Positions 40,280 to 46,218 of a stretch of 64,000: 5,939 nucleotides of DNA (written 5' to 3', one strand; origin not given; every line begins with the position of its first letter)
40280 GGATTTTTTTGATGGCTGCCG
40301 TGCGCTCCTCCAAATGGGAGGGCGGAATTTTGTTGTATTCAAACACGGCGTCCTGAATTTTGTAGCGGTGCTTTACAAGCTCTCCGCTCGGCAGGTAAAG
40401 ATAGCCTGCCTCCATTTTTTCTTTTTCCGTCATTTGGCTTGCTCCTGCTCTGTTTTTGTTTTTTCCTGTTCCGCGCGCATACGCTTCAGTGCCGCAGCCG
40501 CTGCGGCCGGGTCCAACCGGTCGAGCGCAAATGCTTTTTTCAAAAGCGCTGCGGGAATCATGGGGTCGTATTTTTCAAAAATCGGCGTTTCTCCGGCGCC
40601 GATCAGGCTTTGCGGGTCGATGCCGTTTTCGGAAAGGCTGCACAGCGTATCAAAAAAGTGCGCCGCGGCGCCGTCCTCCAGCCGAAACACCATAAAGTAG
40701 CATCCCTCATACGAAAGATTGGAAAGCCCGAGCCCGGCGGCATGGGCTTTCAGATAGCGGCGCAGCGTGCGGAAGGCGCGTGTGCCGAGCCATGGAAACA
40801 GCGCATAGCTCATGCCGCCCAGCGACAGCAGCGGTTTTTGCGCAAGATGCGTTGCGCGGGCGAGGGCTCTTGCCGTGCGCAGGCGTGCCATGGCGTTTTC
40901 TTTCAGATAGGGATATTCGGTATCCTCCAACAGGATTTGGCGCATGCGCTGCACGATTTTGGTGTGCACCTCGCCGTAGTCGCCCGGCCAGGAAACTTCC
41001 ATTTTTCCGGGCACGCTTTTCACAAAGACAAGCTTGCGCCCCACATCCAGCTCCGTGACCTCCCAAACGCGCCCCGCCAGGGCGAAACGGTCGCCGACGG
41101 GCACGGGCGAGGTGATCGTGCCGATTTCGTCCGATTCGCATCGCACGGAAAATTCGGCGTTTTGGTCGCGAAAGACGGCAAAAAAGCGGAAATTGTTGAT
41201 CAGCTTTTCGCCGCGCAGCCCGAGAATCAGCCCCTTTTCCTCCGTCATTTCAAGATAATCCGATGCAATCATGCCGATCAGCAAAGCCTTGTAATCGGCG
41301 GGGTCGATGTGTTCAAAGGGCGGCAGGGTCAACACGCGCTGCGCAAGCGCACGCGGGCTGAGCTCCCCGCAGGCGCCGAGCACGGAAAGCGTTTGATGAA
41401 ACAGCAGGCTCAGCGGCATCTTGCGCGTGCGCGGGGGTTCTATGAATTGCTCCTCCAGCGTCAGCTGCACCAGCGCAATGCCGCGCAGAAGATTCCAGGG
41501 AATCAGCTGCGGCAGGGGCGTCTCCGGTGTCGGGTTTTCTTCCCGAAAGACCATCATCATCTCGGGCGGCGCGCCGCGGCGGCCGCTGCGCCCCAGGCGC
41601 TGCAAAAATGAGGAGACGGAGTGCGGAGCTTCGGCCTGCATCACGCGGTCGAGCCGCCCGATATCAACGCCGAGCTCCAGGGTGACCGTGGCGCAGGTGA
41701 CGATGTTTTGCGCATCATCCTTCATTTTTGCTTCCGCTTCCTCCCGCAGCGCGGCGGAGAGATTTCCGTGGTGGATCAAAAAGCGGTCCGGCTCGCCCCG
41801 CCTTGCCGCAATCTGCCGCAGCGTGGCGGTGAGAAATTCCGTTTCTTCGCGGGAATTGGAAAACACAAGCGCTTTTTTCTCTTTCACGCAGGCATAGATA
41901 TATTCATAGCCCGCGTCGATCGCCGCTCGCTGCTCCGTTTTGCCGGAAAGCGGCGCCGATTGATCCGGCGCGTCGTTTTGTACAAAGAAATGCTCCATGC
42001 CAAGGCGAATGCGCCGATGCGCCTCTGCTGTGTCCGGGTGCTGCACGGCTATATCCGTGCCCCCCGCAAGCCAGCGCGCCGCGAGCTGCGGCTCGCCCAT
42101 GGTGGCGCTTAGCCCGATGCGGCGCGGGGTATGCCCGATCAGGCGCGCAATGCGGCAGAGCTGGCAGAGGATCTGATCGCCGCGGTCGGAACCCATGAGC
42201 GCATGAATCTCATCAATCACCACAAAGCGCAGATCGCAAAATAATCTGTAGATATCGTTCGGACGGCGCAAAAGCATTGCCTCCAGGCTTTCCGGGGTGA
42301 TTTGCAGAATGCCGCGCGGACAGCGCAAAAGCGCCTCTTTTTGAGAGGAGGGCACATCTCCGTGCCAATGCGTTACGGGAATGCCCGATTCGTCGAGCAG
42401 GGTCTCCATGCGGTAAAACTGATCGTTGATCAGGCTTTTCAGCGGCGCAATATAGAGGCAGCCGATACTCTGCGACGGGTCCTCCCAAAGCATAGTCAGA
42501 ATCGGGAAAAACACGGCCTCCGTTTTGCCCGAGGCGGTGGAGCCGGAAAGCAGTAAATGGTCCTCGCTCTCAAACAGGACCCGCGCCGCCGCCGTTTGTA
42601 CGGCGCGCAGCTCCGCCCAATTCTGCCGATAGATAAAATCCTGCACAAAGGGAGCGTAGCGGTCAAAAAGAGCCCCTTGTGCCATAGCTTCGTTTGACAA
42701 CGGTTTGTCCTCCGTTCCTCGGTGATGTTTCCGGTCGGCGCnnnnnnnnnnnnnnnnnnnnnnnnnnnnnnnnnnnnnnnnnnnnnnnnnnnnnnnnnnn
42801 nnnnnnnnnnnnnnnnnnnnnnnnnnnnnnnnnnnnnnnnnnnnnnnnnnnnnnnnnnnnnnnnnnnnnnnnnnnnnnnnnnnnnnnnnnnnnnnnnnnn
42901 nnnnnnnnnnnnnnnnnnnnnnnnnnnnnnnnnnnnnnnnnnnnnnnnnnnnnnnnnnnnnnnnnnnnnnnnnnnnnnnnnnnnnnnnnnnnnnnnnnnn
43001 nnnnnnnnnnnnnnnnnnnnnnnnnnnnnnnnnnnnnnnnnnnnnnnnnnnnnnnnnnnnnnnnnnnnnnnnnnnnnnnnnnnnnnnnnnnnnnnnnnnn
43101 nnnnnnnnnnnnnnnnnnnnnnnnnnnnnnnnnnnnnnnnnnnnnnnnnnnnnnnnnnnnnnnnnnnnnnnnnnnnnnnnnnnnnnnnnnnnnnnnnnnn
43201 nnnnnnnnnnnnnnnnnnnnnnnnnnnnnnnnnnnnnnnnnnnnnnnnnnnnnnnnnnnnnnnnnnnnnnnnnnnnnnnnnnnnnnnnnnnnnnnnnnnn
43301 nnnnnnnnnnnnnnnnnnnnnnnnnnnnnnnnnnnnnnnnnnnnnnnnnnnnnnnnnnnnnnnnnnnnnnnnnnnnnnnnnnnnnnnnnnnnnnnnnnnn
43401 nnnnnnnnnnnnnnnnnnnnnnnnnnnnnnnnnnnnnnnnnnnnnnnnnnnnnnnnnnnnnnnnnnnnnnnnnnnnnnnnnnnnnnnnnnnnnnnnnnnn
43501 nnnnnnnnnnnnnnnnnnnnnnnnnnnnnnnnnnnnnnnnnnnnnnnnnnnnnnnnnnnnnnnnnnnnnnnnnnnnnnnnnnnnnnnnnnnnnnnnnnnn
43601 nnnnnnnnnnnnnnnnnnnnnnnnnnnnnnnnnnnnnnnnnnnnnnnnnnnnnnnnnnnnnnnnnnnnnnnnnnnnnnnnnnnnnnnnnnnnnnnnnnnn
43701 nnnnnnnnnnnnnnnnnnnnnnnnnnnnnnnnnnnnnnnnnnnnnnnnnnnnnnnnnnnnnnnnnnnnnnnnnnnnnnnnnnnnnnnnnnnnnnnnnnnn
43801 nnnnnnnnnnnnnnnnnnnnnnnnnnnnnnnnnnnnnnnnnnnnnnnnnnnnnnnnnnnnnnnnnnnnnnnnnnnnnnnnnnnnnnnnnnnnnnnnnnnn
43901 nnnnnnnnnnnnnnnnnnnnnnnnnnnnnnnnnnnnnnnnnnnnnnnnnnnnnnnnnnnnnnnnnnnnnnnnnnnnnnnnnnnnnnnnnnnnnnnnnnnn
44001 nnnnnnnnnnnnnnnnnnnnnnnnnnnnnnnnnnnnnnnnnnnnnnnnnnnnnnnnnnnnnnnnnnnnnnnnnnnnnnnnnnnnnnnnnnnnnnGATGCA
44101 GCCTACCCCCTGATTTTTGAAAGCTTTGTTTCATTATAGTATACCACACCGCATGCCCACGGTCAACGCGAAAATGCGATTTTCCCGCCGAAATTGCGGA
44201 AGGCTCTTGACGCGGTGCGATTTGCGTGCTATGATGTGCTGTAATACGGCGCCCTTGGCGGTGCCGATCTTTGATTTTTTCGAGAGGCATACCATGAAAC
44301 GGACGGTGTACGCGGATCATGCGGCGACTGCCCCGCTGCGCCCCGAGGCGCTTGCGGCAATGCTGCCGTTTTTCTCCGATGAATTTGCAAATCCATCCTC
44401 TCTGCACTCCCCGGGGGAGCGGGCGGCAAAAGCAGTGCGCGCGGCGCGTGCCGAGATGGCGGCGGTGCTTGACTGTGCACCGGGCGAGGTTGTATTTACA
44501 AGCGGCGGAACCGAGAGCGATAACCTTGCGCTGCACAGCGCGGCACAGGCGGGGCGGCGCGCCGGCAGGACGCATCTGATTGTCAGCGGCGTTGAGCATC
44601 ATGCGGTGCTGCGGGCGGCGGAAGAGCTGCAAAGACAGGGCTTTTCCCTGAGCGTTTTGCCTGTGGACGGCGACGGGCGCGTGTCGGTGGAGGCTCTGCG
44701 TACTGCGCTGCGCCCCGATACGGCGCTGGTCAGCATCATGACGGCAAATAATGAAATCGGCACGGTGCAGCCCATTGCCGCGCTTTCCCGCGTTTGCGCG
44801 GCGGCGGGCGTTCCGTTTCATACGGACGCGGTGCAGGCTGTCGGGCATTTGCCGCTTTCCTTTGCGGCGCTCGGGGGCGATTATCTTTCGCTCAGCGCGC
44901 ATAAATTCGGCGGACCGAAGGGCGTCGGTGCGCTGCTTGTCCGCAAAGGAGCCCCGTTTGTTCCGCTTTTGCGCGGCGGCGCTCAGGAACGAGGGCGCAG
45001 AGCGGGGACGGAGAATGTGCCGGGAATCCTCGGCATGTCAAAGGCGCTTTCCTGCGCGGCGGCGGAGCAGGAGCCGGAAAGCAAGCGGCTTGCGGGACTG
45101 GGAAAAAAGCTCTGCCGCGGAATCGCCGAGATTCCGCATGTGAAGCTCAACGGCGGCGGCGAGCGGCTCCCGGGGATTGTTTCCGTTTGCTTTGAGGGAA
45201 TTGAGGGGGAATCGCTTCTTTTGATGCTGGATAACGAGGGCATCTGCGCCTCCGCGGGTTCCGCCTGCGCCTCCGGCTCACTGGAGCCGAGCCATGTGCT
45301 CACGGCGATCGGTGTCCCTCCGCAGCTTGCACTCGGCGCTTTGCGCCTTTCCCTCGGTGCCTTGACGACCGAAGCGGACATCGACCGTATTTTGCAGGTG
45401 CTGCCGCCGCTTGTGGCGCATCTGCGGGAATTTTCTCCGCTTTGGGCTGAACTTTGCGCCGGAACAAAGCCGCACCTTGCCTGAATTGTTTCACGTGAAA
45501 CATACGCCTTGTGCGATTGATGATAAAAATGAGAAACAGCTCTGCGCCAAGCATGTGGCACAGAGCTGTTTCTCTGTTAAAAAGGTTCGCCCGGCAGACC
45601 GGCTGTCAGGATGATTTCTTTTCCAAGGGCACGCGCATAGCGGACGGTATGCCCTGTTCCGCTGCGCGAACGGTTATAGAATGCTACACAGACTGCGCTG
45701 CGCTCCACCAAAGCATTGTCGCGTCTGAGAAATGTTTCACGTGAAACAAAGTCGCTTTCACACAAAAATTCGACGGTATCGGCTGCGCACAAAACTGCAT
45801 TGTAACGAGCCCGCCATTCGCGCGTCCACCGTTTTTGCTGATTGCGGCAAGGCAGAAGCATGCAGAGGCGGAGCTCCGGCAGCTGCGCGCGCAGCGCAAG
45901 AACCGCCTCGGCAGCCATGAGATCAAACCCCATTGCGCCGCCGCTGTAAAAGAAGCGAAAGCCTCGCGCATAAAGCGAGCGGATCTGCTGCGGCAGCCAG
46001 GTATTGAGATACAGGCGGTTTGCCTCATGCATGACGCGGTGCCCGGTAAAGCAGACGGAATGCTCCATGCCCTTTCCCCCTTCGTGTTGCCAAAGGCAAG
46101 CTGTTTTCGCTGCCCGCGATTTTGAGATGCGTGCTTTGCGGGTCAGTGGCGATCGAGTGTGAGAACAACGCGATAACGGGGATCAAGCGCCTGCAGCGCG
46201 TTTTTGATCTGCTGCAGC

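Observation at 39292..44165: Stand-alone BrxD-like ATPase + Lhr/BrxHI-like helicase module with no other BREX/Pgl genes, located directly upstream of rbfA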

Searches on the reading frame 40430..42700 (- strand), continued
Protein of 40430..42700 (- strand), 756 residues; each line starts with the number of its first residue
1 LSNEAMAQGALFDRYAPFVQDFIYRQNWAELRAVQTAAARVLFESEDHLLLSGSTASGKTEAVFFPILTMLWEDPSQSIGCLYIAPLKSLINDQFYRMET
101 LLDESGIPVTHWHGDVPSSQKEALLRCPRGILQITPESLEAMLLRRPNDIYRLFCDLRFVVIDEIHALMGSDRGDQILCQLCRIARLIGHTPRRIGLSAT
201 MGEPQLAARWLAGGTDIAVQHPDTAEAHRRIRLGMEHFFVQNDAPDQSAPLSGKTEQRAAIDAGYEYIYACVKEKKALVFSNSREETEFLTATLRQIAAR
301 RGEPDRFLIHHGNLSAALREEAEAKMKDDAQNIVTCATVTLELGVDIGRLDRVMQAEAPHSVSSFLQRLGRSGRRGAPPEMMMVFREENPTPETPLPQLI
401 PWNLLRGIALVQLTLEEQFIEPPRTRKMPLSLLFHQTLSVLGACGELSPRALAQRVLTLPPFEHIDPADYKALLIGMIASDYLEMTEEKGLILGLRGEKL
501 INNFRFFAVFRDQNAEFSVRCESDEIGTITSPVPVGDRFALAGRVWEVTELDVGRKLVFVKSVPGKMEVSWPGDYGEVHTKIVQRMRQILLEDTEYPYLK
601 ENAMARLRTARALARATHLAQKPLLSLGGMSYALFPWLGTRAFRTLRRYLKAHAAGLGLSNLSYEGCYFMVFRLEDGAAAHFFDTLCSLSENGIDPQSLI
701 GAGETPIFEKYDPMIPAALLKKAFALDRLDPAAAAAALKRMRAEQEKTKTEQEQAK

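Call 63: predict_structure(alignment_id=A3)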
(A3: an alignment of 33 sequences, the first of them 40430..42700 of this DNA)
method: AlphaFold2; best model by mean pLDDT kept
length: 756 residues; sequences in the alignment: 33
mean_pLDDT: 63.6   pTM: 0.38
mean pLDDT of the five models: 63.6, 62.9, 60.3, 58.0, 56.7
residues with pLDDT >= 90: 61; 70-90: 294; 50-70: 177; < 50: 224
segments of 3 or more residues with pLDDT < 50: 226-259, 311-318, 338-449, 470-515, 566-578, 706-712
pLDDT, mean of each block of 10 residues (from residue 1): 58 87 76 81 91 65 91 92 80 76 87 76 87 86 77 92 78 74 87 84 76 88 56 30 33 39 59 58 59 71 63 48 62 52 26 29 29 29 27 31 34 31 36 44 44 59 55 43 29 26 23 51 66 63 71 74 54 43 77 76 76 82 83 85 88 87 80 79 85 84 53 59 74 87 78 66
secondary structure, 60 per line:
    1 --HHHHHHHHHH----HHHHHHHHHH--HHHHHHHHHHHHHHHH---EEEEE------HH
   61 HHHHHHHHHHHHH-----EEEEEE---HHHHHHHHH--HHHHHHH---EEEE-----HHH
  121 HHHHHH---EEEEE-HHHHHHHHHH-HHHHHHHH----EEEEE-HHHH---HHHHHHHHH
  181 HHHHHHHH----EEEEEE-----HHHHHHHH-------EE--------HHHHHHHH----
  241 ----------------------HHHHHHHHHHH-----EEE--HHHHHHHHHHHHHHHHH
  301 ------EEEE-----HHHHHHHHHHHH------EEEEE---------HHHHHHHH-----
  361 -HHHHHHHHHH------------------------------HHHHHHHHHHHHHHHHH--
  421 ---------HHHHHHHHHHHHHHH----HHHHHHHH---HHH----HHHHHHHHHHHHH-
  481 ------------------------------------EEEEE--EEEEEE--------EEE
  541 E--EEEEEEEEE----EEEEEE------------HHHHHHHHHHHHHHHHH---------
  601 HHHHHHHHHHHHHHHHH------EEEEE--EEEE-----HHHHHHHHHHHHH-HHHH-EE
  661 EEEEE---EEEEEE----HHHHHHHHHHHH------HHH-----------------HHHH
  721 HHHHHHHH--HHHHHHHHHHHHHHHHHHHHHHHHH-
elements in order (helices of 4 or more, strands of 3 or more residues): H3-12 H17-26 H29-44 E48-52 H59-73 E79-84 H88-96 H99-105 E109-112 H118-126 E130-134 H136-145 H147-154 E159-163 H165-168 H172-188 E193-198 H204-211 H229-236 H263-273 E279-281 H284-300 E307-310 H316-327 E334-338 H348-355 H362-371 H402-418 H430-444 H449-456 H467-479 E517-521 E524-529 E538-541 E544-552 E557-562 H575-591 H601-617 E624-628 E631-634 H640-652 H654-657 E659-665 E669-674 H679-690 H717-728 H731-755

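Call 66: fold_search(model_id=the predicted structure, library=pdb)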
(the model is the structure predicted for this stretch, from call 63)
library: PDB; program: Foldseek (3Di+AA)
matches with E <= 10: 1759; with E <= 0.001: 606
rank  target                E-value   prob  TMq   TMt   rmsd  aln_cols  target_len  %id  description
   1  5v9x_A                1.5e-15  1.00  0.29  0.28  29.9       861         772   18  Structure of Mycobacterium smegmatis helicase Lhr bound to ssDNA and AMP-PNP (released 2017-12-06)
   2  6znq_B                1.2e-12  1.00  0.30  0.32  28.3       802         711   16  Crystal Structure of DUF1998 helicase MrfA bound to DNA and AMPPNP (released 2020-11-25)
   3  6znp_B                2.2e-11  1.00  0.30  0.32  28.3       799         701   16  Crystal Structure of DUF1998 helicase MrfA bound to DNA (released 2020-11-25)
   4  6znp_A                5.2e-11  1.00  0.30  0.30  28.8       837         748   15  Crystal Structure of DUF1998 helicase MrfA bound to DNA (released 2020-11-25)
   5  6qv3                  2.7e-10  1.00  0.28  0.14   6.7       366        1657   21  Crystal structure of the Ski2 RNA-helicase Brr2 from Chaetomium thermophilum bound to ADP (released 2020-01-15)
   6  8h6k_5D               5.2e-10  1.00  0.27  0.13   8.5       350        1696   18  Cryo-EM structure of human exon-defined spliceosome in the mature B state. (released 2024-05-01)
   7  3jcr_C                5.2e-10  1.00  0.26  0.11   9.4       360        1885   17  3D structure determination of the human*U4/U6.U5* tri-snRNP complex (released 2016-03-09)
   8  3i5x_A                5.8e-10  1.00  0.28  0.40   9.5       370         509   17  Structure of Mss116p bound to ssRNA and AMP-PNP (released 2009-09-08)
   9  7bdk_B                7.2e-10  1.00  0.26  0.12   9.7       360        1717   18  Human Brr2 Helicase Region in complex with C-tail deleted Jab1 and ADP (released 2021-06-09)
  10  5urm_B                7.6e-10  1.00  0.28  0.14   9.0       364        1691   21  Crystal structure of human BRR2 in complex with T-1206548 (released 2017-07-19)
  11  6zns                  1.1e-09  1.00  0.28  0.33  19.7       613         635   15  Crystal Structure of DUF1998 helicase MrfA (released 2020-11-25)
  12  6qv4                  1.2e-09  1.00  0.28  0.14   7.3       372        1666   21  Crystal structure of the Ski2 RNA-helicase Brr2 from Chaetomium thermophilum bound to ATP-gamma-S (released 2020-01-15)
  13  9b15_A                1.4e-09  1.00  0.28  0.31   8.6       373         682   20  Superfamily 2 helicase Hel308 containing the beta-hairpin from DNA pol theta helicase-like domain (released 2025-03-19)
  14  8bcb_B                1.4e-09  1.00  0.27  0.13   9.1       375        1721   20  Human Brr2 Helicase Region in complex with C-tail deleted Jab1 and compound 34 (released 2023-03-08)
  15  6s9i_B                1.6e-09  1.00  0.27  0.13   9.6       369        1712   20  Human Brr2 Helicase Region D534C/N1866C in complex with C-tail deleted Jab1 (released 2020-01-22)
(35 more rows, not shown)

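Call 70: search_protein_families(library=padloc, proteins=[L104:9082-11334:+, L101:8622-9986:+, L101:10001-12241:+, L101:12832-13329:+], max_evalue=1e-10)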
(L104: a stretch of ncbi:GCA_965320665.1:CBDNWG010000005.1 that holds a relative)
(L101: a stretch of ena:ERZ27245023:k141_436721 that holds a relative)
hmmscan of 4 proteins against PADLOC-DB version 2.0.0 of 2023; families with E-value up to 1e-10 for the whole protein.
L104:9082-11334:+ (750 aa): 16 families
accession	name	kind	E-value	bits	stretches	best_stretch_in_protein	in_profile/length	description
PDLC03960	SngC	-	6.5e-240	796.7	1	11-739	5-713/720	-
PDLC02503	BrxHI|BrxHII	-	1.5e-122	408.3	1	14-663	7-620/698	BrxHI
PDLC02501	BrxHI|BrxHII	-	4e-72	241.6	2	11-218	3-212/925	BrxHI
PDLC02897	DpdJ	-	1.3e-30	104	1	47-379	115-452/1570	DpdJ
PDLC00037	DruE3|DruE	-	2.6e-20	69.8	0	319-391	1042-1113/2055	SNF2 family N-terminal domain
PDLC00036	DruE3|DruE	-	3.2e-18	62.3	0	35-205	97-289/2023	SNF2 family N-terminal domain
PDLC00192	HamB1|HamB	-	2.2e-16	56.7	1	35-174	273-406/1104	DEAD-box helicase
PDLC00035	DruE3|DruE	-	1.4e-15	54.1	0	325-388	1051-1113/1460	SNF2 family N-terminal domain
PDLC00194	HamB1|HamB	-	4.5e-15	52.6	1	16-215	213-407/995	DEAD-box helicase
PDLC02896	DpdJ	-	1e-14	51.3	0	337-379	583-625/1487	DpdJ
PDLC03928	PsyrT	-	1.2e-14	51.5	0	313-391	271-348/689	-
PDLC01761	Cas3b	-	3e-14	50.7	0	22-128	212-306/705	-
PDLC01252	Cas3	-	9.3e-13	46.3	1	49-389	2-299/324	CAS-I; effector_G3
PDLC00015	DruE2|DruE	-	2.9e-12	43.1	0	332-381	1169-1217/1887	SNF2 family N-terminal domain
PDLC00014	DruE2|DruE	-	7.5e-12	41.5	0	324-381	1190-1246/1928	SNF2 family N-terminal domain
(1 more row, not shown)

L101:8622-9986:+ (454 aa): 2 families
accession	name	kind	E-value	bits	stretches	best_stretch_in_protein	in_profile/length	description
PDLC03959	SngB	-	2.3e-161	535.8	1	2-420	6-424/439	-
PDLC02494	BrxD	-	5.4e-52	175.4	1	8-427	10-425/440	BrxD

L101:10001-12241:+ (746 aa): 19 families
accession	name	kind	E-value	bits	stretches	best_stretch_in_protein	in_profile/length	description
PDLC03960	SngC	-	1.8e-241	801.8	1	7-727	5-713/720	-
PDLC02503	BrxHI|BrxHII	-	1.6e-119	398.2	1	8-647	5-613/698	BrxHI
PDLC02501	BrxHI|BrxHII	-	5.1e-74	247.9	1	16-600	12-569/925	BrxHI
PDLC02897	DpdJ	-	2.5e-29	99.8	1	44-369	116-452/1570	DpdJ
PDLC00037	DruE3|DruE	-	7.3e-23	78.3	1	307-371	1040-1103/2055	SNF2 family N-terminal domain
PDLC00192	HamB1|HamB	-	1.9e-18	63.5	1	18-216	259-453/1104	DEAD-box helicase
PDLC00035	DruE3|DruE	-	9.5e-18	61.3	0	314-371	1050-1106/1460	SNF2 family N-terminal domain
PDLC00036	DruE3|DruE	-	1.1e-17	60.5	0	311-369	1037-1094/2023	SNF2 family N-terminal domain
PDLC03928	PsyrT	-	1.5e-16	57.9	1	23-379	19-346/689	-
PDLC02896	DpdJ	-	5.3e-16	55.5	0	327-368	583-624/1487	DpdJ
PDLC02864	DpdF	-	1.6e-13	48.3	1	24-381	20-341/610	DpdF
PDLC02870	DpdF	-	3.7e-13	46.8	1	24-379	11-331/534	DpdF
PDLC01761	Cas3b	-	4.9e-12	43.4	0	18-107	212-291/705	-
PDLC00194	HamB1|HamB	-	9e-12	41.7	0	14-211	215-407/995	DEAD-box helicase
PDLC00013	DruE1|DruE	-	1.2e-11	41.3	0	326-370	1085-1128/1776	SNF2 family N-terminal domain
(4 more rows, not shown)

L101:12832-13329:+ (165 aa): 0 families

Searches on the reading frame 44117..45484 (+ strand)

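Call 3: search_protein_families(library=pfam, proteins=[window:44117-45484:+], max_evalue=0.01)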
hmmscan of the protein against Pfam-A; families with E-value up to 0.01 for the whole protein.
window:44117-45484:+ (455 aa): 2 families
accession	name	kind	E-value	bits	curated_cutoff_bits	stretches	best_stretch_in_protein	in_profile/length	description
PF00266.25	Aminotran_5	-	1.7e-78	264.6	21.5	1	64-424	1-370/371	Aminotransferase class-V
PF01212.27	Beta_elim_lyase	-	1.8e-07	31.2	27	1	105-238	32-169/288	Beta-eliminating lyase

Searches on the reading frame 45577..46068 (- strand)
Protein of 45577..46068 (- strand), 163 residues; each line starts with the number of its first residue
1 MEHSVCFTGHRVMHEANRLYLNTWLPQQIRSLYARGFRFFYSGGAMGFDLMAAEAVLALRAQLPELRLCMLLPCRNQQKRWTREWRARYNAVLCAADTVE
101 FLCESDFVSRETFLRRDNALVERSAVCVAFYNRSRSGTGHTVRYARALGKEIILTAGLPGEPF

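Call 3: search_protein_families(library=pfam, proteins=[window:45577-46068:-], max_evalue=0.01)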
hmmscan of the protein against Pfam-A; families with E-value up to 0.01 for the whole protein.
window:45577-46068:- (163 aa): 2 families
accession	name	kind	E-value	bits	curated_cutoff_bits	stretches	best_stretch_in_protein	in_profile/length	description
PF06908.16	YpsA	-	2.1e-20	73.9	27.7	1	20-139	23-142/168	YspA SLOG family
PF02481.21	DNA_processg_A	-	0.00011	21.9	29.6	1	27-157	65-189/212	DNA recombination-mediator protein A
